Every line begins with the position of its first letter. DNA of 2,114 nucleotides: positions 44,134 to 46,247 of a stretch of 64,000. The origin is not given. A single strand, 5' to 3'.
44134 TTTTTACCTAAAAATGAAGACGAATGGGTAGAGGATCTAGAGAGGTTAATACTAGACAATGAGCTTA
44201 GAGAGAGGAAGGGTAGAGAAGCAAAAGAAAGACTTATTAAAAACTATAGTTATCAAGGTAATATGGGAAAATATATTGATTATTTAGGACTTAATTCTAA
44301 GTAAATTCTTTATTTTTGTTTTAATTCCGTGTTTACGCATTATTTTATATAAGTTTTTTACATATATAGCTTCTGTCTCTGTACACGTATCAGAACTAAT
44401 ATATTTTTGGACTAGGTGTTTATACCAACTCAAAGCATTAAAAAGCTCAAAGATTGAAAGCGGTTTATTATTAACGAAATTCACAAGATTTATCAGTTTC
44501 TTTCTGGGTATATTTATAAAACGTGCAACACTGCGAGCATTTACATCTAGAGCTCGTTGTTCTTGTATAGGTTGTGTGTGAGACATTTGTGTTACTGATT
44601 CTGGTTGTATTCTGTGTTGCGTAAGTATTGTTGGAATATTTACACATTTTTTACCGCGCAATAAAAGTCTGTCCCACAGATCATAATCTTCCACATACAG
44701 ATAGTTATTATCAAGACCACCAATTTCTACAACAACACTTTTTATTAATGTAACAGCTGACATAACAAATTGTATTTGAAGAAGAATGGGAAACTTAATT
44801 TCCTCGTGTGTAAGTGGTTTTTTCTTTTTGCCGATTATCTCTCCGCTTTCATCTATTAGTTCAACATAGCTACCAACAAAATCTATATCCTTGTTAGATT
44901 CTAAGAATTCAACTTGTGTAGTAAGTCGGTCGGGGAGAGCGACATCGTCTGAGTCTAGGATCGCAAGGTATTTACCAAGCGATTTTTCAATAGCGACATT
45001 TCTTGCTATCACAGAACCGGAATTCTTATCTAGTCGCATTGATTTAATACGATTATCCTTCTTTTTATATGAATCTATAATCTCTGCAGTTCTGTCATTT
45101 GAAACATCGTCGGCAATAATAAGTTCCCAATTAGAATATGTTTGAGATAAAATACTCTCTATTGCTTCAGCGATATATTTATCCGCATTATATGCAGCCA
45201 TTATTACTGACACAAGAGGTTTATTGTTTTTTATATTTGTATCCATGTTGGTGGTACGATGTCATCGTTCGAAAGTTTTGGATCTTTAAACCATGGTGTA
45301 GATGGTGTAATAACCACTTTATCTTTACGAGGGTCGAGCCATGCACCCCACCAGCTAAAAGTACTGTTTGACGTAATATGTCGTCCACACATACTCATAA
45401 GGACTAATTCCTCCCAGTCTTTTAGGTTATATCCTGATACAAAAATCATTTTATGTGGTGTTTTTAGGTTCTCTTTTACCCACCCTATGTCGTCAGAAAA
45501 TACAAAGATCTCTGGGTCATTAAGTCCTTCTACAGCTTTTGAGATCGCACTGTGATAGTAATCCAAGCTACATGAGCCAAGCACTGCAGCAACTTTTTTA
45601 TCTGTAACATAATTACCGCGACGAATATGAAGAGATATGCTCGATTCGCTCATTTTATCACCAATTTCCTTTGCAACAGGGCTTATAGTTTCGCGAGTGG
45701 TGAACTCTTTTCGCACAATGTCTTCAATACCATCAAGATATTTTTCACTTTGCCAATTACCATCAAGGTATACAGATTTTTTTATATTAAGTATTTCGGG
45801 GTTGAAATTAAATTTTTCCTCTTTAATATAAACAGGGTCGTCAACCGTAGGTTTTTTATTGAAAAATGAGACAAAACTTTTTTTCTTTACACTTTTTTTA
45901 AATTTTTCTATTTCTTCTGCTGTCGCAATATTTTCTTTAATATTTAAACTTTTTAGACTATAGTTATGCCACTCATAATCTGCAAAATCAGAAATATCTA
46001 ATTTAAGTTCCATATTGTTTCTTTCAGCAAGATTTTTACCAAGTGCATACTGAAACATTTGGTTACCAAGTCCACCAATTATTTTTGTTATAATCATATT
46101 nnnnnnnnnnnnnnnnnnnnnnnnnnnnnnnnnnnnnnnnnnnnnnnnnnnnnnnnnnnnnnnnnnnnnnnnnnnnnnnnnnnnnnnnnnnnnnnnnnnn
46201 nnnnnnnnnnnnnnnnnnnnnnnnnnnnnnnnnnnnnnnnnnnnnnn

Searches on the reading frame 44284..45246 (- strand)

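Call 3: search_protein_families(library=ncbifam, proteins=[window:44284-45246:-], max_evalue=0.001)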
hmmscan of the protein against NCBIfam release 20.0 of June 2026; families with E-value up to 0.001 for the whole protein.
window:44284-45246:- (320 aa): 22 families
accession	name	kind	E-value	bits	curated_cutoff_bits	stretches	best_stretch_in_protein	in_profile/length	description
NF047683.1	TeichurnBiosyTuaG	equivalog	1e-42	146.5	400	1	6-220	2-212/252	teichuronic acid biosynthesis protein TuaG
NF053739.1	GlytfEpsEBac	equivalog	6.9e-36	123.6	450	1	10-210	1-201/265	glycosyltransferase EpsE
NF007482.0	PRK10073.1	equivalog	6.3e-23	81.3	423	1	6-122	2-116/334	glycosyltransferase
TIGR03937.1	PgaC_IcaA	equivalog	2.6e-19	69.5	422.3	1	6-124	41-159/407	poly-beta-1,6-N-acetyl-D-glucosamine synthase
TIGR04017.1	WcaA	equivalog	5.7e-19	68.8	495.75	1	8-114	3-109/279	colanic acid biosynthesis glycosyltransferase WcaA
NF007453.0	PRK10018.1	equivalog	6.4e-19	68.7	382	1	7-113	3-109/280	colanic acid biosynthesis glycosyltransferase WcaA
NF050050.1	ProtGlycPglI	equivalog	1.6e-18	67.1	500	1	10-117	2-110/306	GalNAc(5)-diNAcBac-PP-undecaprenol beta-1,3-glucosyltransferase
NF041875.1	EPS_EpsD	equivalog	5.3e-16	58.9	370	1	12-206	1-201/325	exopolysaccharide biosynthesis glycosyltransferase EpsD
NF038302.1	EPS_HpsE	equivalog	2.7e-15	56.2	300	1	13-128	4-124/307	hormogonium polysaccharide biosynthesis glycosyltransferase HpsE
NF041394.1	GtaseAglG_Halo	equivalog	2e-14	53.6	440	1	12-125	3-117/304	glucosyl-dolichyl phosphate glucuronosyltransferase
TIGR03111.1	glyc2_xrt_Gpos1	hypoth_equivalog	4.9e-13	48.7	363.95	1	5-126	44-167/439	TIGR03111 family XrtG-associated glycosyltransferase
TIGR03965.1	mycofact_glyco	equivalog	3.9e-12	45.8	280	1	8-212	72-281/467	mycofactocin biosynthesis glycosyltransferase MftF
NF038299.1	EPS_HpsN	equivalog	1.3e-11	44.1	425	1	10-125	1-116/317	hormogonium polysaccharide biosynthesis glycosyltransferase HpsN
TIGR04242.1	nodulat_NodC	equivalog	5.9e-10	38.6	550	1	6-111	44-152/395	chitooligosaccharide synthase NodC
TIGR04283.1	glyco_like_mftF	equivalog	1e-08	35.1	182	1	12-212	1-187/221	TIGR04283 family arsenosugar biosynthesis glycosyltransferase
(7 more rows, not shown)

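Call 4: search_protein_families(library=pfam, proteins=[window:44284-45246:-], max_evalue=0.001)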
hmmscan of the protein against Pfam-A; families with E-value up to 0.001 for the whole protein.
window:44284-45246:- (320 aa): 3 families
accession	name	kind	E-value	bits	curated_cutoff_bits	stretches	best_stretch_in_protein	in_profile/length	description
PF00535.33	Glycos_transf_2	-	1e-35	123.6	23.3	1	13-167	1-158/168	Glycosyl transferase family 2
PF10111.15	Glyco_tranf_2_2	-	1.4e-16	61.2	27.3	1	14-211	2-217/276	Glycosyltransferase like family 2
PF13641.12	Glyco_tranf_2_3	-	1.3e-13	51.9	27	1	12-219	3-218/230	Glycosyltransferase like family 2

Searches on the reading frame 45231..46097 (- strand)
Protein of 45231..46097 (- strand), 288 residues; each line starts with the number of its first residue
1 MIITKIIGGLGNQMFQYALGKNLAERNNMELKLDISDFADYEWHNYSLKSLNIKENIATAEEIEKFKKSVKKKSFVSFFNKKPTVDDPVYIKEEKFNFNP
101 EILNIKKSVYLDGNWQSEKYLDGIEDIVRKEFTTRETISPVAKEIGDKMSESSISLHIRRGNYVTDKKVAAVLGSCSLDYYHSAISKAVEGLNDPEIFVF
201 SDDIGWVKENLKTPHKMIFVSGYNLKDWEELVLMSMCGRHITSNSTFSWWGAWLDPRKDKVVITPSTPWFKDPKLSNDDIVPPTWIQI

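Call 3: search_protein_families(library=ncbifam, proteins=[window:45231-46097:-], max_evalue=0.001)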
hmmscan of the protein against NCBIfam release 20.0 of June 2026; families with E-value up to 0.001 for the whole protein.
window:45231-46097:- (288 aa): 0 families

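Call 4: search_protein_families(library=pfam, proteins=[window:45231-46097:-], max_evalue=0.001)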
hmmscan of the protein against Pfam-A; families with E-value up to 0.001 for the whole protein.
window:45231-46097:- (288 aa): 1 family
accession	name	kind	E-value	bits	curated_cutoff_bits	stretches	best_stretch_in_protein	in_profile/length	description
PF01531.22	Glyco_transf_11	-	4.8e-31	108.5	23.9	1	86-288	103-297/298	Glycosyl transferase family 11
